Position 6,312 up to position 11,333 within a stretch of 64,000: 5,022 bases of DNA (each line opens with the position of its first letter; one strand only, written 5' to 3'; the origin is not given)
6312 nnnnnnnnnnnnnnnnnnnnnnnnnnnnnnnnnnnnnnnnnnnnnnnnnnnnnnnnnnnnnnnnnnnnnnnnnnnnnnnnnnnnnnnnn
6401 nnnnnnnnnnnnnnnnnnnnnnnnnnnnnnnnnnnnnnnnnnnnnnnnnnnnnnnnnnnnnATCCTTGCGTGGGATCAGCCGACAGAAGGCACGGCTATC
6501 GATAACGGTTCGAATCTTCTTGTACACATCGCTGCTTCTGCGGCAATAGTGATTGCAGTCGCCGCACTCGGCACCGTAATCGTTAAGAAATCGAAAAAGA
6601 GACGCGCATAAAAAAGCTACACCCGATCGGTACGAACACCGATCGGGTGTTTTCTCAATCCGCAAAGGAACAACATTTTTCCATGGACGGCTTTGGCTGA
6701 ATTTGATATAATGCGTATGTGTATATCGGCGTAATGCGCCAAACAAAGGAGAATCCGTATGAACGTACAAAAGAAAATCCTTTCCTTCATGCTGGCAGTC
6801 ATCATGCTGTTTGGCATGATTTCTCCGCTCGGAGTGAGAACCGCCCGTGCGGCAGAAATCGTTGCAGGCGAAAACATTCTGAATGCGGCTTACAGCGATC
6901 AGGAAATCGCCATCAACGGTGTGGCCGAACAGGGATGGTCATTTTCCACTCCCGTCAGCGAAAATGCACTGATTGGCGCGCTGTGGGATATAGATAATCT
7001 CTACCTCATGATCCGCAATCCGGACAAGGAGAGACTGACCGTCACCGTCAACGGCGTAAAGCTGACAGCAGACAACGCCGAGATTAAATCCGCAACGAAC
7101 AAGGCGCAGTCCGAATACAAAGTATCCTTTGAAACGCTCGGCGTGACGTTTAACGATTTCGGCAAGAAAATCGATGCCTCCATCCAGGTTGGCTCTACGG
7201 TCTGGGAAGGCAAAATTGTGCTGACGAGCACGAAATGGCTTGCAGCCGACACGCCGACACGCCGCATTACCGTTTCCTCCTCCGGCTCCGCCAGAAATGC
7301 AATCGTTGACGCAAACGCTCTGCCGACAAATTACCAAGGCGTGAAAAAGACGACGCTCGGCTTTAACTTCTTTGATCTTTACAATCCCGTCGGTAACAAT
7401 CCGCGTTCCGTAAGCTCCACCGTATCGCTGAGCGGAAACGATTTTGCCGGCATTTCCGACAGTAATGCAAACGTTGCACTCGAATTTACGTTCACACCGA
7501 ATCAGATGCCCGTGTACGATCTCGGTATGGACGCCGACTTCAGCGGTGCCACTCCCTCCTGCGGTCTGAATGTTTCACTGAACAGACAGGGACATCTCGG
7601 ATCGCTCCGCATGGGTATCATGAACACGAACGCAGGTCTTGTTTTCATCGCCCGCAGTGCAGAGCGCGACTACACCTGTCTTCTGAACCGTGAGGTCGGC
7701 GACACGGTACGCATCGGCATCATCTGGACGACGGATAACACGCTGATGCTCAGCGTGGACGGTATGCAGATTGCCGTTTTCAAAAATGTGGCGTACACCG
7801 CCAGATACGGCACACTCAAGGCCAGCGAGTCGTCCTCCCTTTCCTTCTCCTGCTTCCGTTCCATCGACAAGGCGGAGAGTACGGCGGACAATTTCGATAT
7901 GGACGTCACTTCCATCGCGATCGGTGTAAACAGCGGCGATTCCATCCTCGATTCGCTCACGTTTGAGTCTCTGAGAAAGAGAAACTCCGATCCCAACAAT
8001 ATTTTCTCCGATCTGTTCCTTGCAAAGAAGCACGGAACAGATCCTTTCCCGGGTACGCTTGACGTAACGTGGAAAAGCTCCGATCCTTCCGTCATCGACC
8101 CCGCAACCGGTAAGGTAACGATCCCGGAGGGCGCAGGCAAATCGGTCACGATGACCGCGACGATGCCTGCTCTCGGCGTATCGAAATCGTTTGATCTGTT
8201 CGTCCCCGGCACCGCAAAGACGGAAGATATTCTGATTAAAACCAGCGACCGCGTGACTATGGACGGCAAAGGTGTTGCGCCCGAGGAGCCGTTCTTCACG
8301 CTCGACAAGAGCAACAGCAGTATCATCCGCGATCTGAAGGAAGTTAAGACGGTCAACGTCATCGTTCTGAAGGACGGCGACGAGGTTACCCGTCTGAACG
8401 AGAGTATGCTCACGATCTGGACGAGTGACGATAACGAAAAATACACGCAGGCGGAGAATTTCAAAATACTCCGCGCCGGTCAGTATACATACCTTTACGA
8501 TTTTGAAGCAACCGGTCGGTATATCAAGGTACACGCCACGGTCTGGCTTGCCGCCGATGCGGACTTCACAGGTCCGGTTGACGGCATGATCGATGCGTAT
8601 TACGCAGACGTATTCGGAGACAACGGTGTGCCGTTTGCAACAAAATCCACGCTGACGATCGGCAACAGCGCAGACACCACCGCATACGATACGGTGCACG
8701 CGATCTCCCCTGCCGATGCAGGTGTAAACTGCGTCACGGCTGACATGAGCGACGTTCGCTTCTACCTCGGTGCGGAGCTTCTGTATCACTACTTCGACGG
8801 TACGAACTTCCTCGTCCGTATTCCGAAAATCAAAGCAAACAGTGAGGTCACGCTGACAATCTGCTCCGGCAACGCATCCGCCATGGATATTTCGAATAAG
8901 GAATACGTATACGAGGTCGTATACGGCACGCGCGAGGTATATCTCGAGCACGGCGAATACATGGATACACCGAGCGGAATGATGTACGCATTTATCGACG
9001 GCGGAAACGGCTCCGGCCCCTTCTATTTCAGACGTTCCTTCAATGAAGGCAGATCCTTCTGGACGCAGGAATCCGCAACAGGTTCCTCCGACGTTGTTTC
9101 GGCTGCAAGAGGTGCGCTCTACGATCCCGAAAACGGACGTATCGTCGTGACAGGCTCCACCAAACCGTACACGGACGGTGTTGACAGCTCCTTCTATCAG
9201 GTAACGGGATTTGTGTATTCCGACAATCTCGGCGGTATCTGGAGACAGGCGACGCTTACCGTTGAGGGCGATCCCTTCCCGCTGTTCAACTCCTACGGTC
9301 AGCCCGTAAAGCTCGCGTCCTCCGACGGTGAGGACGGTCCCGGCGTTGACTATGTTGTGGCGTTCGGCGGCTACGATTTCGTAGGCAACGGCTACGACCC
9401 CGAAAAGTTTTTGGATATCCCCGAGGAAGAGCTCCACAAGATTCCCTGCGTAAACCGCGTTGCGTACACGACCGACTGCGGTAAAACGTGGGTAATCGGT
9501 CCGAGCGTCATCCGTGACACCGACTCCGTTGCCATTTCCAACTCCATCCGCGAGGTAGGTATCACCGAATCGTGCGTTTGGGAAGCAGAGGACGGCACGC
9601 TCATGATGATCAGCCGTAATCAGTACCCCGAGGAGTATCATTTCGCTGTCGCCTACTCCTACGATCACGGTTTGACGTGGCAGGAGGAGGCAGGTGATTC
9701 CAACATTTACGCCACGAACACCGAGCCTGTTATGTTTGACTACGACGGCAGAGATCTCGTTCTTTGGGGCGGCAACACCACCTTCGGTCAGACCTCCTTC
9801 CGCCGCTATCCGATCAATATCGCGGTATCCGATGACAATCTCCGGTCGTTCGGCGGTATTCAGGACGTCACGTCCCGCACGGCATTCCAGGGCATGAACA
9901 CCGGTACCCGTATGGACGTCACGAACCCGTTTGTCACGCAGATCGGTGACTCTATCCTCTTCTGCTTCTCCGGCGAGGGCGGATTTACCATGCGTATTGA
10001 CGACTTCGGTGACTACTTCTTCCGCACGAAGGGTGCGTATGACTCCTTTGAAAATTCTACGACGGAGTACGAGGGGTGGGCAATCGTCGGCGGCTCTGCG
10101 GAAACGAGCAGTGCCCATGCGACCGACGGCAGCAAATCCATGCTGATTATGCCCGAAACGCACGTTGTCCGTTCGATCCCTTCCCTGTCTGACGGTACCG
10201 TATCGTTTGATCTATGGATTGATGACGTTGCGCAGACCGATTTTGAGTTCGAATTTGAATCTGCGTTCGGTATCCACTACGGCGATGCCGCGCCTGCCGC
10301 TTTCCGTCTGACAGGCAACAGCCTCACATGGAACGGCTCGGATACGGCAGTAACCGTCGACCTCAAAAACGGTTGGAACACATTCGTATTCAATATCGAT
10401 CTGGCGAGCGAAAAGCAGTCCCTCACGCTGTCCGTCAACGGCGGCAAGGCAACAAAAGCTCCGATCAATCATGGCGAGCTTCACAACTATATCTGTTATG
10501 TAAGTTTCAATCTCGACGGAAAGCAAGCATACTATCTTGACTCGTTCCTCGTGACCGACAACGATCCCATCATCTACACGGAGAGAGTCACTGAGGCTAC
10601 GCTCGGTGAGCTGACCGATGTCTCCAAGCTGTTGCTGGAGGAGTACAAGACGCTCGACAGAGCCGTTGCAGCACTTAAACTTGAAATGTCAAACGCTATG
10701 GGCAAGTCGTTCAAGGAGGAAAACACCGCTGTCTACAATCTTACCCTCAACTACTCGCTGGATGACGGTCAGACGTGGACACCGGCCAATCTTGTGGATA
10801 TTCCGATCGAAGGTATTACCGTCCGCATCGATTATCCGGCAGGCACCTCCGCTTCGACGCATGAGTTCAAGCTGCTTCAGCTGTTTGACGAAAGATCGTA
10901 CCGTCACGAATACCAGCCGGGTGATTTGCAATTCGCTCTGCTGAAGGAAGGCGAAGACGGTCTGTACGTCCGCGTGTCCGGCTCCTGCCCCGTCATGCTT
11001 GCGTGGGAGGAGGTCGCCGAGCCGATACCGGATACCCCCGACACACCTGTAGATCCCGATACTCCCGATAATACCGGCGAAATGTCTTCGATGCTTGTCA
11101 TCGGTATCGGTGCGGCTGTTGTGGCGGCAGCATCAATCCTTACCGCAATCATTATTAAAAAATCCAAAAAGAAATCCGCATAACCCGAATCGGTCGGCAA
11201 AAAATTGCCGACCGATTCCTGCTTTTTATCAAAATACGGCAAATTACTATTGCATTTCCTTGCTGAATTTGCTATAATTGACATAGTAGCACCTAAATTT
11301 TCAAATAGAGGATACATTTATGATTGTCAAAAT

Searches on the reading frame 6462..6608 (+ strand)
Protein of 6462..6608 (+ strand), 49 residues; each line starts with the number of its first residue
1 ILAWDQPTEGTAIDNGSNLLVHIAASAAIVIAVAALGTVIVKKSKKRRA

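Call 8: search_protein_families(library=ncbifam, proteins=[window:6462-6608:+], max_evalue=10)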
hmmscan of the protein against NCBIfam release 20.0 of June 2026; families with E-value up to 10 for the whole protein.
seq(49 aa): 2 families
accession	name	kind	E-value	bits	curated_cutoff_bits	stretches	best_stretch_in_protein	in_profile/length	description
NF045534.1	small_EYxxD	equivalog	0.24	11.1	29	1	27-49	13-36/37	EYxxD motif small membrane protein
NF041738.1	GG_III-CTERM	domain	0.85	9.6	22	1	24-48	4-28/28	GGIII-like transmembrane region-containing protein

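Call 9: search_protein_families(library=pfam, proteins=[window:6462-6608:+], max_evalue=10)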
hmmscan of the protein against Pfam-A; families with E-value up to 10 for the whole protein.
seq(49 aa): 0 families

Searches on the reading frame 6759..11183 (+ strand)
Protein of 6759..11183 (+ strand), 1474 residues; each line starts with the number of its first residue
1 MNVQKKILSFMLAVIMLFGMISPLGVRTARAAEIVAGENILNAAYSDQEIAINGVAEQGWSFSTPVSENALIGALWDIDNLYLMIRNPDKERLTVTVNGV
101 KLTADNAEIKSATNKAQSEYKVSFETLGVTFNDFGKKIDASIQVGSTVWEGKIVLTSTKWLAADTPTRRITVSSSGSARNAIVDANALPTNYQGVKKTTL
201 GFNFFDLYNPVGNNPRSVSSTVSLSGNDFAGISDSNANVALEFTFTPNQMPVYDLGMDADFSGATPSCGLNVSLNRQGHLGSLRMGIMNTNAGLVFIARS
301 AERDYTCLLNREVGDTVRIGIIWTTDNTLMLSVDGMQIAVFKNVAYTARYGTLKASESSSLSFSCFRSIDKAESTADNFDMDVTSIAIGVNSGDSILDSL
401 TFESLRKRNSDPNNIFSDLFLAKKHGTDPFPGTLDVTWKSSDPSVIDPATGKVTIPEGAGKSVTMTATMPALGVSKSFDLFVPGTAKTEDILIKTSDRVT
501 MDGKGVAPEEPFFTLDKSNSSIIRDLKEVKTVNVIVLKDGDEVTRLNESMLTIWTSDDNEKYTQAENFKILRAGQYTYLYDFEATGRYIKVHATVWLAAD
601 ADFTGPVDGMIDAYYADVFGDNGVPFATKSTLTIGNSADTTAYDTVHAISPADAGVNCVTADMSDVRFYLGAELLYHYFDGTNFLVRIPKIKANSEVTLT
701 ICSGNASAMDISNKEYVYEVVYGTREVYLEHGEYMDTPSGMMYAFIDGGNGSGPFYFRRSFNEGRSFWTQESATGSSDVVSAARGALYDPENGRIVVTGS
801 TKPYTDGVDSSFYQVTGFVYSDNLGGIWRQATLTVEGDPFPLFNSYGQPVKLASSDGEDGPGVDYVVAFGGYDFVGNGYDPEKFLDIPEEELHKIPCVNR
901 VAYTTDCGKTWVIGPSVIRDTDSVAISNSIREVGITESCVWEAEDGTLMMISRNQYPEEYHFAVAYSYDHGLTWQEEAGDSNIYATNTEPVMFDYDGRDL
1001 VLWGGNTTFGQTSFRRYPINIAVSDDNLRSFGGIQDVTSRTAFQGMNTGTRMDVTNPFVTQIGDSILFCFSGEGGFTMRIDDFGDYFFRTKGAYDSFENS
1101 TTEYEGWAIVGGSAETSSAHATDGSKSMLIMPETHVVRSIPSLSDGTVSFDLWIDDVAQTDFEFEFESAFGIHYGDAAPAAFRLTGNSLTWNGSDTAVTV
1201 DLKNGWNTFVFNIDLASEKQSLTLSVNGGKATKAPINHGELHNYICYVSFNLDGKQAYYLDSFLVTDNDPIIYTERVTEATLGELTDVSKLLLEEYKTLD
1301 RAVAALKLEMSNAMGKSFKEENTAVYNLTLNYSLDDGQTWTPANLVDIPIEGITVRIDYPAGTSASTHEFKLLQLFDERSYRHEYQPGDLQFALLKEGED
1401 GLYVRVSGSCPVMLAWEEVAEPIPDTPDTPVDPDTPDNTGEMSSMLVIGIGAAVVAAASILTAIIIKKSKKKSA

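Call 6: search_protein_families(library=ncbifam, proteins=[window:6759-11180:+], max_evalue=1)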
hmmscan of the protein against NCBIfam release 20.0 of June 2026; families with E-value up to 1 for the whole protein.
window:6759-11180:+ (1474 aa): 1 family
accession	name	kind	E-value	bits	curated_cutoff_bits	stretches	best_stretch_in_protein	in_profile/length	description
NF002867.0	PRK03174.1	equivalog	0.37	11.1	100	0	28-58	3-33/59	small acid-soluble spore protein H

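Call 7: search_protein_families(library=pfam, proteins=[window:6759-11180:+], max_evalue=0.1)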
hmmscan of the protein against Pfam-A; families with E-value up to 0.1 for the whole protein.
window:6759-11180:+ (1474 aa): 11 families
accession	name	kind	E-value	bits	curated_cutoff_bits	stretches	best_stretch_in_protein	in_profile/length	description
PF20578.4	aBig_2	-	1.2e-05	25.4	27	1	435-480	36-84/89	Atrophied bacterial Ig domain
PF13088.12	BNR_2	-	7.2e-05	22.7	31.4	1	901-1041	140-258/277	BNR repeat-like domain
PF15902.12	Sortilin-Vps10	-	0.00012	21.5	33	0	961-1047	44-125/446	Sortilin, neurotensin receptor 3,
PF02012.26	BNR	-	0.0002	21.3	27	0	966-975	2-11/12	BNR/Asp-box repeat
PF21471.3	Reelin_subrepeat-B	-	0.00035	20.8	27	0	1314-1378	46-112/127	Reelin subrepeat B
PF22633.2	F5_F8_type_C_2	-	0.0007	20.6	27.8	1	518-591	18-91/91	NedA-like, galactose-binding domain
PF10102.14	DUF2341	-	0.00093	20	23.4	1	662-720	1-67/84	Domain of unknown function (DUF2341)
PF24316.1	Tli3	-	0.0011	19.7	27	0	887-915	67-100/129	T6SS Tli3 immunity protein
PF13859.12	BNR_3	-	0.0054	16.6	27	1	920-980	158-216/308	BNR repeat-like domain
PF00754.31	F5_F8_type_C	-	0.0078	16.8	28.2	1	519-596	34-115/127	F5/8 type C domain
PF03174.19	CHB_HEX_C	-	0.058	13.8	23.6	0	1322-1356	29-64/76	Chitobiase/beta-hexosaminidase C-terminal domain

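Call 28: find_encoding_contigs(protein=window:6759-11183:+, flank=10000, max_places=4)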
Protein window:6759-11183:+ (1474 aa): no gene with exactly this product is on record in the collection.

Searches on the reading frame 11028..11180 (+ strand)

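Call 8: search_protein_families(library=ncbifam, proteins=[window:11028-11180:+], max_evalue=10)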
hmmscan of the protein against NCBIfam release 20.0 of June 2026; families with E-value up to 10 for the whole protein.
seq(51 aa): 5 families
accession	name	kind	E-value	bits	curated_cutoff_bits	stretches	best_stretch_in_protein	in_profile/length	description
TIGR03927.1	T7SS_EssA_Firm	equivalog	0.029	14.2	32.45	1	11-47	114-150/151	type VII secretion protein EssA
NF041738.1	GG_III-CTERM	domain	0.04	13.8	22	1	24-48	3-28/28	GGIII-like transmembrane region-containing protein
TIGR01167.1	LPXTG_anchor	domain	0.062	14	15.9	1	15-48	4-33/34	LPXTG cell wall anchor domain-containing protein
NF033486.1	harvest_ssl1498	equivalog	0.073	13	45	1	13-43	22-52/53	photosystem II assembly protein Psb34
NF041805.1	daptide_Mpa1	equivalog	0.2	11.2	40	1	17-31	28-42/44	MpaA1 family daptide-type RiPP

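Call 9: search_protein_families(library=pfam, proteins=[window:11028-11180:+], max_evalue=10)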
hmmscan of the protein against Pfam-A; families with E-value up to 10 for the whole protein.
seq(51 aa): 0 families
